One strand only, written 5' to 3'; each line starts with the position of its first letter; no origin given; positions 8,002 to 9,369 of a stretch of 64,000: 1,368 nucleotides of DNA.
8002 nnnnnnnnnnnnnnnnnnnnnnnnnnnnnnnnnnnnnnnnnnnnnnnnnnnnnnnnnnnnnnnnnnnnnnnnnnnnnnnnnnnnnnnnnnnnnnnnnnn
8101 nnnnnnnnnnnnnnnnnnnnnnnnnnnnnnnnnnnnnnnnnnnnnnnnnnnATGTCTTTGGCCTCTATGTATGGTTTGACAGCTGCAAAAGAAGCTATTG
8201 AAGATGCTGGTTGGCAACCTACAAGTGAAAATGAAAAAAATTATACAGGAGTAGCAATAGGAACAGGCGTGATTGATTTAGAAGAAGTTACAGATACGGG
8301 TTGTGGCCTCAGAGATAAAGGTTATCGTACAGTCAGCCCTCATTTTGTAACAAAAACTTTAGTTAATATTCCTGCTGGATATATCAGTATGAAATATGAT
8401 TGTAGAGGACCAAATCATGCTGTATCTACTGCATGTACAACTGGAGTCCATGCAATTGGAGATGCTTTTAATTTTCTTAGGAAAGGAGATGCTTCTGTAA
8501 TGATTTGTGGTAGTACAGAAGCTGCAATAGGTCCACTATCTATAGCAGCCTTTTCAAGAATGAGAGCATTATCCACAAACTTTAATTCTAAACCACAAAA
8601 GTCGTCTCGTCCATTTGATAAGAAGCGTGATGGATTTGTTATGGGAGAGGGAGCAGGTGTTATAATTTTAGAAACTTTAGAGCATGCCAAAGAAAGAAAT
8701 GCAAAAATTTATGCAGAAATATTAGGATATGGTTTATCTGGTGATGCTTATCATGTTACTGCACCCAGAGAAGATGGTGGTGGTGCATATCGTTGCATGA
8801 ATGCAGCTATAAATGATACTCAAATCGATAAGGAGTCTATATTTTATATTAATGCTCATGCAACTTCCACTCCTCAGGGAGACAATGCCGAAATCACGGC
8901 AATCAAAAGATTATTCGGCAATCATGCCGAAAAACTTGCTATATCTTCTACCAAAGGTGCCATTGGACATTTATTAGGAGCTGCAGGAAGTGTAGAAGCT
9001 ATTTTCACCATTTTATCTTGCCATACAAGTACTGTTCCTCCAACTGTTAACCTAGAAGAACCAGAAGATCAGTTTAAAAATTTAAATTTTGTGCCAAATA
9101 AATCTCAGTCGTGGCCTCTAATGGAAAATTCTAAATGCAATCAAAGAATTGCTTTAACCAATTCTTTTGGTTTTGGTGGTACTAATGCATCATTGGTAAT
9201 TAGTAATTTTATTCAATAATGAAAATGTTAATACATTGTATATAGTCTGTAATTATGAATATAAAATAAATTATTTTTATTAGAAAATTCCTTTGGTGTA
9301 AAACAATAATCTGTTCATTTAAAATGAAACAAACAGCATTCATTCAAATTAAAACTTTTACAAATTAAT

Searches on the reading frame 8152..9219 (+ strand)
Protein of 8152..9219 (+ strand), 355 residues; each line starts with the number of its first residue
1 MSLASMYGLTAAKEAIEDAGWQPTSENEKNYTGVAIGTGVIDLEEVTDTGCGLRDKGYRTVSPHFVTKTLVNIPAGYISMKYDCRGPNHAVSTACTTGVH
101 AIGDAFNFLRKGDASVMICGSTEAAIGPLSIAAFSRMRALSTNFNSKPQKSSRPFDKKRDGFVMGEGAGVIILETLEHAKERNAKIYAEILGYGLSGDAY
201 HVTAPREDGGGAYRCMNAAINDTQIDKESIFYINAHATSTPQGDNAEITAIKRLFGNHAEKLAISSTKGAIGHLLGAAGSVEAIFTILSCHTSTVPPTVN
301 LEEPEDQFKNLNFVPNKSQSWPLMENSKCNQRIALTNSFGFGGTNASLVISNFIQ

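Call 10: search_protein_families(library=pfam, proteins=[window:8152-9219:+])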
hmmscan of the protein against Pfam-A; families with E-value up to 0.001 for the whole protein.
window:8152-9219:+ (355 aa): 2 families
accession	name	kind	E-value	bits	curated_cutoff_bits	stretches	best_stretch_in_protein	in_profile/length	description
PF00109.32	ketoacyl-synt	-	2.3e-45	155.6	20.8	1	1-179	86-252/252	Beta-ketoacyl synthase, N-terminal domain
PF02801.28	Ketoacyl-synt_C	-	2.8e-38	131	20.8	1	187-302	1-119/119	Beta-ketoacyl synthase, C-terminal domain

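Call 16: find_homologous_proteins(query=window:8152-9219:+)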
Query window:8152-9219:+ (355 aa): 8000 proteins with E <= 0.001 among 8000 candidates; the best 120 are listed.
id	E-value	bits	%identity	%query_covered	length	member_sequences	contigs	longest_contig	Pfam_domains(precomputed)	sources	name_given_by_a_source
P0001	4.1e-232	787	99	100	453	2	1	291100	PF00109.33,PF02801.29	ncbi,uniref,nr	ncbi:3-oxoacyl-[acyl-carrier-protein] synthase, mitochondrial-like [Centruroides sculpturatus]|unire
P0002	2.6e-197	673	83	99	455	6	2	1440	PF00109.33,PF02801.29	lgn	-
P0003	6.2e-154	530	65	99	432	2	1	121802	PF00109.33,PF02801.29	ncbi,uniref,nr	ncbi:3-oxoacyl-[acyl-carrier-protein] synthase, mitochondrial-like [Limulus polyphemus]|uniref:3-oxo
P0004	5.1e-148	511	64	100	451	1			PF00109.33,PF02801.29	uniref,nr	uniref:3-oxoacyl-[acyl-carrier-protein] synthase n=1 Tax=Archegozetes longisetosus TaxID=66560 RepID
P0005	1.5e-147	509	64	100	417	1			PF00109.33,PF02801.29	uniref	uniref:3-oxoacyl-[acyl-carrier-protein] synthase n=1 Tax=Strigamia maritima TaxID=126957 RepID=T1IXE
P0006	1.1e-140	486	63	99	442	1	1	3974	PF00109.33,PF02801.29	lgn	-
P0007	1.9e-140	486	60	100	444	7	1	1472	PF00109.33,PF02801.29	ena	-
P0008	7.9e-140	484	61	99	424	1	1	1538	PF00109.33,PF00108.30,PF02801.29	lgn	-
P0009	1.4e-139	483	62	100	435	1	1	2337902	PF00109.33,PF02801.29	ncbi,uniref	ncbi:3-oxoacyl-[acyl-carrier-protein] synthase, mitochondrial-like, partial [Oppia nitens]|uniref:3-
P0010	1.6e-139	483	62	99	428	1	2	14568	PF00109.33,PF02801.29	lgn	-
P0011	7.0e-139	481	60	99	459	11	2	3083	PF00109.33,PF02801.29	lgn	-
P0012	8.9e-139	480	61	100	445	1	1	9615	PF00109.33,PF02801.29,PF16197.12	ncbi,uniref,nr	ncbi:unnamed protein product [Medioppia subpectinata]|uniref:3-oxoacyl-[acyl-carrier-protein] syntha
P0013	3.1e-138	478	61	99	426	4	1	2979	PF00109.33,PF02801.29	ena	-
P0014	5.6e-138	478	60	100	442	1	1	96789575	PF00109.33,PF02801.29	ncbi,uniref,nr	ncbi:3-oxoacyl-[acyl-carrier-protein] synthase, mitochondrial-like [Gigantopelta aegis]|uniref:3-oxo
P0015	7.0e-138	477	61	99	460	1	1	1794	PF00109.33,PF02801.29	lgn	-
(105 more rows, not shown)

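Call 18: find_encoding_contigs(protein=P0001, flank=10000, max_places=6)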
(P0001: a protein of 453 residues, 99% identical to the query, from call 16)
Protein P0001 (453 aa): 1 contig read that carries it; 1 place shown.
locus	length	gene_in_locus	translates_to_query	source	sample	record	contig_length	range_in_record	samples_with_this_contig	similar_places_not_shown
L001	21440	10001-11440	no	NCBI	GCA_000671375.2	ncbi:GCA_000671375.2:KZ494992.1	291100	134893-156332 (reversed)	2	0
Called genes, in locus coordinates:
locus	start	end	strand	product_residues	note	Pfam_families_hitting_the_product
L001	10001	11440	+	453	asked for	PF00109:ketoacyl-synt, PF02801:Ketoacyl-synt_C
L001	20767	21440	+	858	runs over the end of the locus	PF17794:Vault_2, PF01505:Vault, PF17794:Vault_2, PF01505:Vault, PF17796:Vault_4, PF17795:Vault_3, PF11978:MVP_shoulder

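Call 33: list_cluster_members(proteins=[P0001, P0160, P0161])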
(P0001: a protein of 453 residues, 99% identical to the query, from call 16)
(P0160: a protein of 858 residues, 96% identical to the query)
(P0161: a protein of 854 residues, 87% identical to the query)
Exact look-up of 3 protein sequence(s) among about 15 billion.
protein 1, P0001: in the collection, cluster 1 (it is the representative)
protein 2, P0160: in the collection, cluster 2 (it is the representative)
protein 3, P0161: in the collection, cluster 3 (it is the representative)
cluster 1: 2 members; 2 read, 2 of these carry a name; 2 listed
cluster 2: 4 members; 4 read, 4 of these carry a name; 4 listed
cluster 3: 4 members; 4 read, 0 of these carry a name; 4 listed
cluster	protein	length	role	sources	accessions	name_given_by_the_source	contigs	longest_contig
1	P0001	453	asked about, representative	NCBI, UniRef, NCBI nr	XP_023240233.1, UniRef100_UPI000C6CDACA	3-oxoacyl-[acyl-carrier-protein] synthase, mitochondrial-like [Centruroides sculpturatus] | 3-oxoacyl-[acyl-carrier-protein] synthase, mitochondrial-like n=1 Tax=Centruroides ...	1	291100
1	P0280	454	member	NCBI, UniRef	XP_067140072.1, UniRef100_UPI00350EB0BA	3-oxoacyl-[acyl-carrier-protein] synthase, mitochondrial [Centruroides vittatus] | 3-oxoacyl-[acyl-carrier-protein] synthase, mitochondrial n=1 Tax=Centruroides vittatus ...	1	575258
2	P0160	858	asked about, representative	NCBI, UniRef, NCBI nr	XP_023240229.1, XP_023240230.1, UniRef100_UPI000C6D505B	major vault protein-like isoform X2 [Centruroides sculpturatus] | major vault protein-like isoform X1 n=1 Tax=Centruroides sculpturatus TaxID=218467 ... | major vault protein-like isoform X1 [Centruroides sculpturatus]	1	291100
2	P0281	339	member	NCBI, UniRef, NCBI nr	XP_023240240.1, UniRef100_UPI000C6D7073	major vault protein-like [Centruroides sculpturatus] | major vault protein-like n=1 Tax=Centruroides sculpturatus TaxID=218467 ...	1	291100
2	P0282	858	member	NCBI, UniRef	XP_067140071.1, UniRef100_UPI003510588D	major vault protein-like [Centruroides vittatus] | major vault protein-like n=1 Tax=Centruroides vittatus TaxID=120091 RepID=UPI003510588D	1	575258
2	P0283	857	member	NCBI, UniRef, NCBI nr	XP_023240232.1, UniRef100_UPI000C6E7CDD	major vault protein-like isoform X3 [Centruroides sculpturatus] | major vault protein-like isoform X3 n=1 Tax=Centruroides sculpturatus TaxID=218467 ...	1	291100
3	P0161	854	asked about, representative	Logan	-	-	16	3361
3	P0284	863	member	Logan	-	-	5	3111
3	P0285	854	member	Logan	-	-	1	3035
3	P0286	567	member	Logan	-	-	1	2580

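Call 34: find_encoding_contigs(protein=P0280, flank=10000)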
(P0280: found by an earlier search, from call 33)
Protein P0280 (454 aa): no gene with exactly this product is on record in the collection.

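Call 35: find_encoding_contigs(protein=P0282, flank=10000)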
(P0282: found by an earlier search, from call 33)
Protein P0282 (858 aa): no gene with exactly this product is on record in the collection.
